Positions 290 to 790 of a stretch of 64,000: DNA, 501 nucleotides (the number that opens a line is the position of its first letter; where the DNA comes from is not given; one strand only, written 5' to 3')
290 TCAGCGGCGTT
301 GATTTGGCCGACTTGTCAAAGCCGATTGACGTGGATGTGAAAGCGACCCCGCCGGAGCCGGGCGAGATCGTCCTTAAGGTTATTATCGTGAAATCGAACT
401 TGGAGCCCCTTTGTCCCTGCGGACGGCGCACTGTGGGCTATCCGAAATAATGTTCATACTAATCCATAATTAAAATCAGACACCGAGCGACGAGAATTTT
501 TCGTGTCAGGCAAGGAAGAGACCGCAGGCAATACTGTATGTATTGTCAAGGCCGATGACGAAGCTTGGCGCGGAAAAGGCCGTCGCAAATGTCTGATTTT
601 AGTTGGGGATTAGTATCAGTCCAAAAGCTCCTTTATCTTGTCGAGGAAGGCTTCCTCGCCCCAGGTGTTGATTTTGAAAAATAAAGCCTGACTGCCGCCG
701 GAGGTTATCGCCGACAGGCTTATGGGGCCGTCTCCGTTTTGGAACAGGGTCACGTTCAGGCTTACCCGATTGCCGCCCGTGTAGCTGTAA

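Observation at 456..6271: Second MITE-like family (~160 bp) with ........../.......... termini; one TIR provides a gene's stop codon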

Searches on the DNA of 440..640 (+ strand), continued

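Call 84: search_with_rna_model(model_id=R1, sources=[L128, L129, L126], max_evalue=10, show_alignments=3)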
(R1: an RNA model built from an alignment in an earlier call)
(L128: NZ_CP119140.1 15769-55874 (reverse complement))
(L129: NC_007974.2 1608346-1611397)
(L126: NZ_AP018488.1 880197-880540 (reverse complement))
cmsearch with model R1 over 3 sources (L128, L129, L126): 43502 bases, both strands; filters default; matches with E-value up to 10: 2.
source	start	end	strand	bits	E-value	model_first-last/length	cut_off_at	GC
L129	1487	1565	+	29.9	1.6e-05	44-120/160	no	0.59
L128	20002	20105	+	12.8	0.19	1-160/160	no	0.43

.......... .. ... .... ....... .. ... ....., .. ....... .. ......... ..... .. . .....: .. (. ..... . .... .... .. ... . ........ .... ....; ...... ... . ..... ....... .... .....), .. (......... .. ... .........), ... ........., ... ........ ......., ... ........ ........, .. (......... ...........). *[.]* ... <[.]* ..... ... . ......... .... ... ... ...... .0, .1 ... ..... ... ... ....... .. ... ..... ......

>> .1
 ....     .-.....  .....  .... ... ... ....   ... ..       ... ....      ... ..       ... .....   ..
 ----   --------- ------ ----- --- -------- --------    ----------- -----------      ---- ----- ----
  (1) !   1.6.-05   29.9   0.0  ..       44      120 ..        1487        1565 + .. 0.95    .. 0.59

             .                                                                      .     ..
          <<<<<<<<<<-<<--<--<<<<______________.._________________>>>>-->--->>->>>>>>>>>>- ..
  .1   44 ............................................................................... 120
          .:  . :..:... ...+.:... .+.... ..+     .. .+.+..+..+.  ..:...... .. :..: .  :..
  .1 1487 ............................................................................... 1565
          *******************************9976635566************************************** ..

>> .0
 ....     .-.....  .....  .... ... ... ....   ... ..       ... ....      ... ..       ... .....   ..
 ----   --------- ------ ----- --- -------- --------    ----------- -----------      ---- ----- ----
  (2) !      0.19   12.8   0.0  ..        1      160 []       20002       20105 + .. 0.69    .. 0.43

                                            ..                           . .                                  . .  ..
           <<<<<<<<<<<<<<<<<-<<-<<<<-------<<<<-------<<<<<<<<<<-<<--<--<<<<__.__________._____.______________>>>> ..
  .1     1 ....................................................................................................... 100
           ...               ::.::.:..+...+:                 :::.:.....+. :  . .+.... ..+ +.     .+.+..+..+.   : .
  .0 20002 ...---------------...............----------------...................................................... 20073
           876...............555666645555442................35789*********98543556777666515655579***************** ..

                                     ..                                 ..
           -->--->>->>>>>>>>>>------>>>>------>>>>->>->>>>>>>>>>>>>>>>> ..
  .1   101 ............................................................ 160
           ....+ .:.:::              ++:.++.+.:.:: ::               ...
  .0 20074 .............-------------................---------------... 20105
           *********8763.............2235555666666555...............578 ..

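Call 87: build_rna_model(alignment_id=A3, structure=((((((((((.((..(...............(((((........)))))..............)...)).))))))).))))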
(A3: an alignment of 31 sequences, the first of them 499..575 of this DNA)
Model R2 built from alignment A3 (31 sequences, 81 columns); structure: as given.
model positions 76; base pairs 18; branch points 0; effective number of sequences 9.84; information 0.744 bits per position. Calibrated on 0.2 Mb of random sequence (short: E-values are rough).
structure used (alignment columns):
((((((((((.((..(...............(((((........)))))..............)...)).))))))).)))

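Call 88: search_with_rna_model(model_id=R2, sources=[L128, L129, L126, window], max_evalue=1, show_alignments=0)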
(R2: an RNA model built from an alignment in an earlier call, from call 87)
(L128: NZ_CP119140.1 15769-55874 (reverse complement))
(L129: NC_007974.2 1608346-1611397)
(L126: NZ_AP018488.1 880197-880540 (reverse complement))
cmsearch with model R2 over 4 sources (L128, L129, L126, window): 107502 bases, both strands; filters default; matches with E-value up to 1: 6.
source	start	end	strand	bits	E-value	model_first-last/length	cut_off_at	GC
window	499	575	+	65.4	6.9e-16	1-76/76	no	0.52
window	6153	6229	-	64.1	1.7e-15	1-76/76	no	0.53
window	8654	8729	-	38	5.3e-08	1-76/76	no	0.37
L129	1487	1564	+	37.8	6.2e-08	1-76/76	no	0.6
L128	20017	20089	+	20.4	0.0064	1-76/76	no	0.52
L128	36446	36567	+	13.8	0.48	1-76/76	no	0.66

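Call 89: search_with_rna_model(model_id=R2, sources=[L128, L129], max_evalue=1, show_alignments=3, filters=off)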
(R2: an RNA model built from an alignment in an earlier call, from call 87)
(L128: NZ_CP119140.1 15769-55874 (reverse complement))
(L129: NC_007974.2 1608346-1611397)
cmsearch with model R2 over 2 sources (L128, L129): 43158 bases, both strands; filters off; matches with E-value up to 1: 22.
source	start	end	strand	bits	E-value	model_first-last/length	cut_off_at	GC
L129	1487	1564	+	37.8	2.5e-08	1-76/76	no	0.6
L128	20017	20089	+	20.3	0.0026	1-76/76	no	0.52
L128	2165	2211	-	14.7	0.11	1-76/76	no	0.55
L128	3541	3571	-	14.4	0.13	1-76/76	no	0.52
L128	20286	20319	-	13.8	0.2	1-76/76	no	0.47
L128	11933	11971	-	13.2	0.29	1-76/76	no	0.51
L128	3541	3571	+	13.2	0.29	1-76/76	no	0.52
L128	33761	33794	-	13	0.34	1-76/76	no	0.41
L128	11933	11971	+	12.9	0.38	1-76/76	no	0.51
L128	36534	36570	+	12.8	0.39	1-76/76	no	0.62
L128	21723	21752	-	12.5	0.48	1-76/76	no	0.53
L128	10045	10079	-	12.4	0.49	1-76/76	no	0.54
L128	5414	5453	+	12.4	0.52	1-76/76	no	0.45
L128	31639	31670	-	12.2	0.56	1-76/76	no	0.56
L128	27132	27172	+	12.2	0.58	1-76/76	no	0.49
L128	27132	27172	-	12.2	0.6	1-76/76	no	0.49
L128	3309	3339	+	11.9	0.72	1-76/76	no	0.52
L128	4831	4913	-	11.8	0.75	1-76/76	no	0.6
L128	26145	26175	+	11.6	0.86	1-76/76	no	0.58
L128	34881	34913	-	11.6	0.89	1-76/76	no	0.48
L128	34881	34913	+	11.5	0.94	1-76/76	no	0.48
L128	33761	33794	+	11.4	1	1-76/76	no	0.41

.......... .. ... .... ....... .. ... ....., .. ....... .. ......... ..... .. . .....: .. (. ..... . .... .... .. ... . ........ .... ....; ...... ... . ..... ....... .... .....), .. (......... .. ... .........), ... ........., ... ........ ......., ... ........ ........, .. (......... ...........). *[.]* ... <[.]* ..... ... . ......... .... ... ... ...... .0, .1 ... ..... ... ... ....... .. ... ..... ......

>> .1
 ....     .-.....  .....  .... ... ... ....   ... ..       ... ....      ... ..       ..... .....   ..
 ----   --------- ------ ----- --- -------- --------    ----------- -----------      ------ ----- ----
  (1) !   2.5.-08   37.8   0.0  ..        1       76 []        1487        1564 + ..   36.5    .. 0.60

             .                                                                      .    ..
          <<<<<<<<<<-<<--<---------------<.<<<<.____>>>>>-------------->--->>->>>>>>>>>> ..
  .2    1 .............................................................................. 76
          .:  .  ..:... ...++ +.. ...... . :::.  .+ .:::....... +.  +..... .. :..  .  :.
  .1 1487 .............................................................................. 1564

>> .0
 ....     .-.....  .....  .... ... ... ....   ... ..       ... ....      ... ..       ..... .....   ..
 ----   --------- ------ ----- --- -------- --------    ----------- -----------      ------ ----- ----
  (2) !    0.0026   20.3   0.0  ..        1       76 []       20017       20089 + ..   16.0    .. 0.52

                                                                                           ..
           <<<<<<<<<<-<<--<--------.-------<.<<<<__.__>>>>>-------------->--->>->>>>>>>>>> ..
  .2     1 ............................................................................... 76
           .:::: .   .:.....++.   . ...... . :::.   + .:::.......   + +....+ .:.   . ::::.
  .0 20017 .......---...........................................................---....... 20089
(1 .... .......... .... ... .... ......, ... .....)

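Call 92: search_with_rna_model(model_id=R2, sources=[L049, L071, L101, L127, L090, L011, L025, L084, L073, L023, L042, L068, L089, L111, L009, L022], max_evalue=0.01)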
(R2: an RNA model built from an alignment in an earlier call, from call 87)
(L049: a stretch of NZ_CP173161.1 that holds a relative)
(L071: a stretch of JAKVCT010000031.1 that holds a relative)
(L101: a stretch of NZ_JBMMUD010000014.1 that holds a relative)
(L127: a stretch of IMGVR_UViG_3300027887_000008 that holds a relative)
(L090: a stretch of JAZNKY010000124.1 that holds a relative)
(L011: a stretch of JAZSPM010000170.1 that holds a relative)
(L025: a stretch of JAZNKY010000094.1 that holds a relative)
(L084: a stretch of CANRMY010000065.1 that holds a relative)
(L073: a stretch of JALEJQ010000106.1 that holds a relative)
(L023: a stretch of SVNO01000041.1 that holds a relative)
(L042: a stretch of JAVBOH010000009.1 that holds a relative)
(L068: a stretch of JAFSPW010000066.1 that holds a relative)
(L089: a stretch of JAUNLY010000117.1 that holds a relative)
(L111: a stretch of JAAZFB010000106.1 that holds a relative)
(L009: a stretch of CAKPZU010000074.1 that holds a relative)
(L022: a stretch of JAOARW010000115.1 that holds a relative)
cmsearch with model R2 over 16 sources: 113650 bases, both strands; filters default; matches with E-value up to 0.01: 11.
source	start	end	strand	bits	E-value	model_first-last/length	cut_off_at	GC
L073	20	95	-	82.7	7.7e-21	1-76/76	no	0.55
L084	7693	7769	+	72.3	7.9e-18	1-76/76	no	0.45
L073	2208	2283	-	70.7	2.2e-17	1-76/76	no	0.55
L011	5198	5272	+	68.4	1.1e-16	1-76/76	no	0.48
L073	5862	5938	-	61.7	9e-15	1-76/76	no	0.47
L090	3689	3764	-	60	2.7e-14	1-76/76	no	0.38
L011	1311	1386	+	49.3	3.3e-11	1-76/76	no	0.58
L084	1167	1244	+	41.8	4.8e-09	1-76/76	no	0.6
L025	3750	3830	+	40.7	9.6e-09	1-76/76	no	0.44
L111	45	120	-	39.2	2.5e-08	1-76/76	no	0.43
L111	2146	2223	+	28.7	2.7e-05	1-76/76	no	0.42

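Call 98: search_with_rna_model(model_id=R2, sources=[L128, L130, L131, L132], max_evalue=5)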
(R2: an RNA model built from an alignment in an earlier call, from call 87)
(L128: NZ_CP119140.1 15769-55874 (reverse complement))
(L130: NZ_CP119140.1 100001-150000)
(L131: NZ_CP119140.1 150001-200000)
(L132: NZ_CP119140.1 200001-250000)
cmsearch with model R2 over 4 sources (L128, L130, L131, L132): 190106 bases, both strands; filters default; matches with E-value up to 5: 9.
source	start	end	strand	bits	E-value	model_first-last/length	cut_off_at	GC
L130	39033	39111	-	29.9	2e-05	1-76/76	no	0.53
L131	49926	49997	-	23.6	0.0014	1-76/76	no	0.57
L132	11775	11853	-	23.4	0.0016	1-76/76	no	0.52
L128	20017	20089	+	20.4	0.011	1-76/76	no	0.52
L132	19060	19138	-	18.5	0.039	1-76/76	no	0.51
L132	27344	27416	+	16.7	0.13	1-76/76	no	0.56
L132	35163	35201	-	15.2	0.35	1-76/76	no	0.46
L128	36446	36567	+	13.8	0.86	1-76/76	no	0.66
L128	5414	5453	+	12.3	2.3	1-76/76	no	0.45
